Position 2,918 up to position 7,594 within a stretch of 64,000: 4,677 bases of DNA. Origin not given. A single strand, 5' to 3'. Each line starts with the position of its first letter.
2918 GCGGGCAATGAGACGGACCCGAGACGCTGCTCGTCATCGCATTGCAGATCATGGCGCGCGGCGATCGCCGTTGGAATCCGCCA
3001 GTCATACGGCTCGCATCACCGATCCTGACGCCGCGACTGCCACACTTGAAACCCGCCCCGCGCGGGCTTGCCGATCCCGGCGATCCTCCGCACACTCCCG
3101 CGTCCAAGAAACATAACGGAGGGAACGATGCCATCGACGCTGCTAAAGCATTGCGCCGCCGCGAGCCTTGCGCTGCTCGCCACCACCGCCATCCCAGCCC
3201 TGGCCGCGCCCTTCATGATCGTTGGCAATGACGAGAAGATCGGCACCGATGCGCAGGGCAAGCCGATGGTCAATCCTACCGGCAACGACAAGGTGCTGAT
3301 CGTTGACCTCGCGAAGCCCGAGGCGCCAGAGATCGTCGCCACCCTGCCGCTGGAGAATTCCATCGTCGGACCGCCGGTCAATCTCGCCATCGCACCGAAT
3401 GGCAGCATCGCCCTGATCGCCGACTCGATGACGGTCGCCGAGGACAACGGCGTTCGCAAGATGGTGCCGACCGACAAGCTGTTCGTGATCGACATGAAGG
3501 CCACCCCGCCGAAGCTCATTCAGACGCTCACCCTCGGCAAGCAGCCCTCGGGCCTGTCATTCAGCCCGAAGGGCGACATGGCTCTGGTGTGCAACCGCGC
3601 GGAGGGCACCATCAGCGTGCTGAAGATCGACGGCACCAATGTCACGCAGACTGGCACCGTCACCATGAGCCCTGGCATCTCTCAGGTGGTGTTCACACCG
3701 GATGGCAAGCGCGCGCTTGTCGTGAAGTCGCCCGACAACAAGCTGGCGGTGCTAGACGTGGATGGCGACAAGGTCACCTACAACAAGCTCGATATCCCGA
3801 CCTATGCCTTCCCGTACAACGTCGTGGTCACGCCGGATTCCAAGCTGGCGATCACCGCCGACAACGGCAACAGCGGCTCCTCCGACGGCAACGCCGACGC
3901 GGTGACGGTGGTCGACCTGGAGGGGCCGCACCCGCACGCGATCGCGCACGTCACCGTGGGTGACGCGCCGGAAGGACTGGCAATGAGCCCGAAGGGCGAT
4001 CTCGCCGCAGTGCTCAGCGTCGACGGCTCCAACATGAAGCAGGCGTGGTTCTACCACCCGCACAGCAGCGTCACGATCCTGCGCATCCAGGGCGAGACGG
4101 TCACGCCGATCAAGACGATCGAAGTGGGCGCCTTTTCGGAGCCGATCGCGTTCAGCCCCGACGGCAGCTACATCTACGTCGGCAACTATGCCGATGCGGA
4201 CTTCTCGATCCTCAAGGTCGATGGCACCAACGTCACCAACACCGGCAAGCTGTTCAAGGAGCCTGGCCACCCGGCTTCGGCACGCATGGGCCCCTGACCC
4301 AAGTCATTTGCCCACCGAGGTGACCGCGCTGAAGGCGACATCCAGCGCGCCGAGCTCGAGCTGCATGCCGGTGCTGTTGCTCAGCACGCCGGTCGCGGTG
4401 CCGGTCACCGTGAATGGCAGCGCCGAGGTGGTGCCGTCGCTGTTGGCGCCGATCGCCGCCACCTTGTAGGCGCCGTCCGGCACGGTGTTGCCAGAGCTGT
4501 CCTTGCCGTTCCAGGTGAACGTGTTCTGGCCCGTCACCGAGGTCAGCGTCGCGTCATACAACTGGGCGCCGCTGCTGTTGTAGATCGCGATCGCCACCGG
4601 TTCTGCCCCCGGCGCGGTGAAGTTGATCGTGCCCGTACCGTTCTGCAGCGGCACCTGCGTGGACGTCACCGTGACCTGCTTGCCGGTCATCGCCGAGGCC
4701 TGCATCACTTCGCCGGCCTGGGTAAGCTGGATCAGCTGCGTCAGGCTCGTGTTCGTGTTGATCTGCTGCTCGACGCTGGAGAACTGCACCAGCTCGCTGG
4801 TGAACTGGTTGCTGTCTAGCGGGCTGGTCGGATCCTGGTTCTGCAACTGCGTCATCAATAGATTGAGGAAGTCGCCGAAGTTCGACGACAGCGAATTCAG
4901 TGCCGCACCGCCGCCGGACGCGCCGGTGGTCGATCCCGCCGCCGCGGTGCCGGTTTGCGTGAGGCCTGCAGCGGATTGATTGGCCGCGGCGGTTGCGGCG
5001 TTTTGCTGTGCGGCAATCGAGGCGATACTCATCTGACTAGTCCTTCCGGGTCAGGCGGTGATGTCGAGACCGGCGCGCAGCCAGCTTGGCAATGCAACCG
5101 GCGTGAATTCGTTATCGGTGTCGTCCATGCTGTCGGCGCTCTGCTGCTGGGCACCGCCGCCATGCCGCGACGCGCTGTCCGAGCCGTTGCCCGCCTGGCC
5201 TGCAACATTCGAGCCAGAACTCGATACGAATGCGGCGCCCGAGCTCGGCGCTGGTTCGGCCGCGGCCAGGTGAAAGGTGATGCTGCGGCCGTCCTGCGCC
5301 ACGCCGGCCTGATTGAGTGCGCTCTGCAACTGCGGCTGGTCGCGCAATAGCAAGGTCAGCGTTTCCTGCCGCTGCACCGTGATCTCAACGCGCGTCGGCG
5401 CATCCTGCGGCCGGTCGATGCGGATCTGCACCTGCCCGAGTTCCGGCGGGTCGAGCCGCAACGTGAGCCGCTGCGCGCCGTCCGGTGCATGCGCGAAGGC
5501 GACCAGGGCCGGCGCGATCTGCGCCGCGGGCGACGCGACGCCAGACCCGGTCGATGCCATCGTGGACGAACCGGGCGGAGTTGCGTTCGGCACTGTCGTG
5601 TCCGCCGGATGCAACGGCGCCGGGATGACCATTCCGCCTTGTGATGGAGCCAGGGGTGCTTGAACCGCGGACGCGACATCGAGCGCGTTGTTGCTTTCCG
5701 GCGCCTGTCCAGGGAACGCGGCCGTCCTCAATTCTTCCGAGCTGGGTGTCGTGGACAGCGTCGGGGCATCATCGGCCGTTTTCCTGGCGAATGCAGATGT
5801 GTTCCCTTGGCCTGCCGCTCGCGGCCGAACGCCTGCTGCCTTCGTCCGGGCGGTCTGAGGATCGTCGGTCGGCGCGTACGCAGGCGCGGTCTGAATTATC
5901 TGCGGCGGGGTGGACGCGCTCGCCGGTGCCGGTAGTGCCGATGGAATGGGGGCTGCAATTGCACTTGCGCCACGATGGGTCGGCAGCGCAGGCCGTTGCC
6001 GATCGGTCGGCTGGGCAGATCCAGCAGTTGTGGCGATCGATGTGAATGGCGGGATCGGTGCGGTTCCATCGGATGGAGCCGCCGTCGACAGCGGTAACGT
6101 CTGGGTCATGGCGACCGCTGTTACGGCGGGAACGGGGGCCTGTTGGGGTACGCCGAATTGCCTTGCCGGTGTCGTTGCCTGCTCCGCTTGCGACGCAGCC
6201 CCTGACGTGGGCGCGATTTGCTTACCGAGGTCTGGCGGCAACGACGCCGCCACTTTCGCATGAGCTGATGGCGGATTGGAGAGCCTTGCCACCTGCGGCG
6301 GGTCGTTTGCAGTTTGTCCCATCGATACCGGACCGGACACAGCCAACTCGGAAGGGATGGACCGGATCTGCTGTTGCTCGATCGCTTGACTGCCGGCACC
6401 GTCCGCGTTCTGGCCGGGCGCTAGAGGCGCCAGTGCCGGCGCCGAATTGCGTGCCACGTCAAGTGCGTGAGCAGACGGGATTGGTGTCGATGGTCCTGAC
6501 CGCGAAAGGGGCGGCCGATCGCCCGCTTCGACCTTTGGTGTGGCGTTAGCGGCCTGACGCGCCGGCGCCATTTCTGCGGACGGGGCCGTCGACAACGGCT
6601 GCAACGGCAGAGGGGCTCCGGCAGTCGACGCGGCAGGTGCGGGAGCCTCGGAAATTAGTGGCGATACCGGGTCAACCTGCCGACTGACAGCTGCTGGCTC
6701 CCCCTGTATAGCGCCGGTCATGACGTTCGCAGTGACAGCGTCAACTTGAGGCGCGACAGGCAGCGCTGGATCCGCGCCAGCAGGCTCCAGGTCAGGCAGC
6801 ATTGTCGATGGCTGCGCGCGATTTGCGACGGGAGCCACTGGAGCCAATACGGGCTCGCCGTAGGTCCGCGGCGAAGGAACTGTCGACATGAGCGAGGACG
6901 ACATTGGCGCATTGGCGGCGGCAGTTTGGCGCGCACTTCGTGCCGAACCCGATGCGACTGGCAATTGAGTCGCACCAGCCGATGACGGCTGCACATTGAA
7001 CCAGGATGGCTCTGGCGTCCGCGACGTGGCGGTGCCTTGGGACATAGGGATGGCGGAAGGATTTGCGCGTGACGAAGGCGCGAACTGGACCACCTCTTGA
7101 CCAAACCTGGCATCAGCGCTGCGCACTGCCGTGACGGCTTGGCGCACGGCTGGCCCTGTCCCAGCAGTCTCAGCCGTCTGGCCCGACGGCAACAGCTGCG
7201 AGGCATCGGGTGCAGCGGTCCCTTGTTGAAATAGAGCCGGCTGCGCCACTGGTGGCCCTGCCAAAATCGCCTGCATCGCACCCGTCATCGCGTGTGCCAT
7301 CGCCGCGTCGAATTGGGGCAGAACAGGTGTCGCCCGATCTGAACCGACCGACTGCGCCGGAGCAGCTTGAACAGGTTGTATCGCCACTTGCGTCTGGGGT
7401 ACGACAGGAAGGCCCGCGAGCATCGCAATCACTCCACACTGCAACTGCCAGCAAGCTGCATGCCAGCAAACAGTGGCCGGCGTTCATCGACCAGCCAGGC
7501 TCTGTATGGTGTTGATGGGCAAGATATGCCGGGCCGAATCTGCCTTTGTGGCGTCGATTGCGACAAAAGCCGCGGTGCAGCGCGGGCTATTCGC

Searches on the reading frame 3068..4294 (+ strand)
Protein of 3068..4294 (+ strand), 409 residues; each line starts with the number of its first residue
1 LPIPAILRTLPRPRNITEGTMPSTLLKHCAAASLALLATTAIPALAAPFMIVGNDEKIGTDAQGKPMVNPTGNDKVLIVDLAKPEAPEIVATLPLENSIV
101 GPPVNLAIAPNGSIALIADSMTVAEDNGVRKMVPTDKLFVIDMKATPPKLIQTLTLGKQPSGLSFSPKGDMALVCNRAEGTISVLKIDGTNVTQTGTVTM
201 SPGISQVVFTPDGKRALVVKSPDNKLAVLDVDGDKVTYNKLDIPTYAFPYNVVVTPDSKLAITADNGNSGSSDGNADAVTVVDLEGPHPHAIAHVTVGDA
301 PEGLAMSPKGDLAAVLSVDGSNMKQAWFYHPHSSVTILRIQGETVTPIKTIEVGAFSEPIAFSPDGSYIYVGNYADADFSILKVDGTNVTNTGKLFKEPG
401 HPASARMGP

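Call 61: search_protein_families(library=pfam, proteins=[window:3068-4294:+], max_evalue=0.00001)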
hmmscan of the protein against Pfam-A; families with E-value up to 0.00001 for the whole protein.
window:3068-4294:+ (409 aa): 3 families
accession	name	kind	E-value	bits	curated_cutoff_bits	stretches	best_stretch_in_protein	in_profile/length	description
PF10282.15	Lactonase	-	1.4e-08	34.8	21.7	0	165-320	150-312/344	Lactonase, 7-bladed beta-propeller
PF23414.1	Beta-prop_EML_2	-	3.7e-08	33.5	90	0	147-236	29-115/266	Echinoderm microtubule-associated protein second beta-propeller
PF25174.1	Beta-prop_THOC3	-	6.1e-07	29.2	305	0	148-232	79-159/272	THOC3 beta-propeller domain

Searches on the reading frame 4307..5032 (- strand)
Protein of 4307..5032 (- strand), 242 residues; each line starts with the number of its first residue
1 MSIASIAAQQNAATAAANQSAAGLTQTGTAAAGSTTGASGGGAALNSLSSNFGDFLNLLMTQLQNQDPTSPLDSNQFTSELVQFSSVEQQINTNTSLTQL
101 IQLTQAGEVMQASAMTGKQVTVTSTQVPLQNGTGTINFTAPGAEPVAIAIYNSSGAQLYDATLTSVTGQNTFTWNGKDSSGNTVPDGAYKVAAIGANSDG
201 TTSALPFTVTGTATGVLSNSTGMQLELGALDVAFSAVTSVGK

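Call 61: search_protein_families(library=pfam, proteins=[window:4307-5032:-], max_evalue=0.00001)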
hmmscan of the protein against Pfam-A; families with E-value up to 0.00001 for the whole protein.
window:4307-5032:- (242 aa): 3 families
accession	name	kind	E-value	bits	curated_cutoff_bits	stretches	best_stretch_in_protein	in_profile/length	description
PF03963.19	FlgD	-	5.2e-20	71.9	27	1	31-99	7-75/75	Flagellar hook capping protein - N-terminal region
PF13860.13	FlgD_ig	-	4.3e-11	43.1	27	1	131-197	7-77/79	FlgD Ig-like domain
PF13861.12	FLgD_tudor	-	7.9e-07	29.6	26.9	1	109-238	3-58/58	FlgD Tudor-like domain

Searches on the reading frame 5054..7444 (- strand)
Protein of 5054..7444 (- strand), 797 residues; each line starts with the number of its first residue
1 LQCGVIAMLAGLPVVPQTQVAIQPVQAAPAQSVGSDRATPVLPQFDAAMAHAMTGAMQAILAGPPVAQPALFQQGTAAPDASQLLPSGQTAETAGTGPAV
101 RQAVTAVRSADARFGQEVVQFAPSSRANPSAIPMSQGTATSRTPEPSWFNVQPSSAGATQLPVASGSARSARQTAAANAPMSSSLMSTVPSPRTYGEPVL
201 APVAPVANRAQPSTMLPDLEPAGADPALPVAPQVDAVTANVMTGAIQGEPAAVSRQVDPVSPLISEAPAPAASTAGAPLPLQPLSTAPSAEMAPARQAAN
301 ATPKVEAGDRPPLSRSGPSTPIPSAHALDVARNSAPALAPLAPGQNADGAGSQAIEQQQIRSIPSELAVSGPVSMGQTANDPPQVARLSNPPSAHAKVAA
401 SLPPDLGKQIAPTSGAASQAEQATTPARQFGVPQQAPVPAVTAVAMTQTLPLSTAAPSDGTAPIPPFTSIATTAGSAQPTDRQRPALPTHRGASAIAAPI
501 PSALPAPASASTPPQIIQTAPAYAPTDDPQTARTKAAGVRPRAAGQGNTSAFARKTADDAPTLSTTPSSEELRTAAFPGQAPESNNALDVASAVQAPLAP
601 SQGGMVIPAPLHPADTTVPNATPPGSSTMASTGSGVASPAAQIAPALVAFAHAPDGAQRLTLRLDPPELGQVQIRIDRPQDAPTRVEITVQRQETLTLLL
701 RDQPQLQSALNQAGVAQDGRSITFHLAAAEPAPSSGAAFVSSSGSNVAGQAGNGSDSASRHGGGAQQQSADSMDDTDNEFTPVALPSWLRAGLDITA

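Call 61: search_protein_families(library=pfam, proteins=[window:5054-7444:-], max_evalue=0.00001)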
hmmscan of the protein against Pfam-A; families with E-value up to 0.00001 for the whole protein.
window:5054-7444:- (797 aa): 1 family
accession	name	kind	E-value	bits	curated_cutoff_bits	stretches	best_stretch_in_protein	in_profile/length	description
PF02120.21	Flg_hook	-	6.8e-14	51.9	29.8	1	652-719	7-73/85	Flagellar hook-length control protein FliK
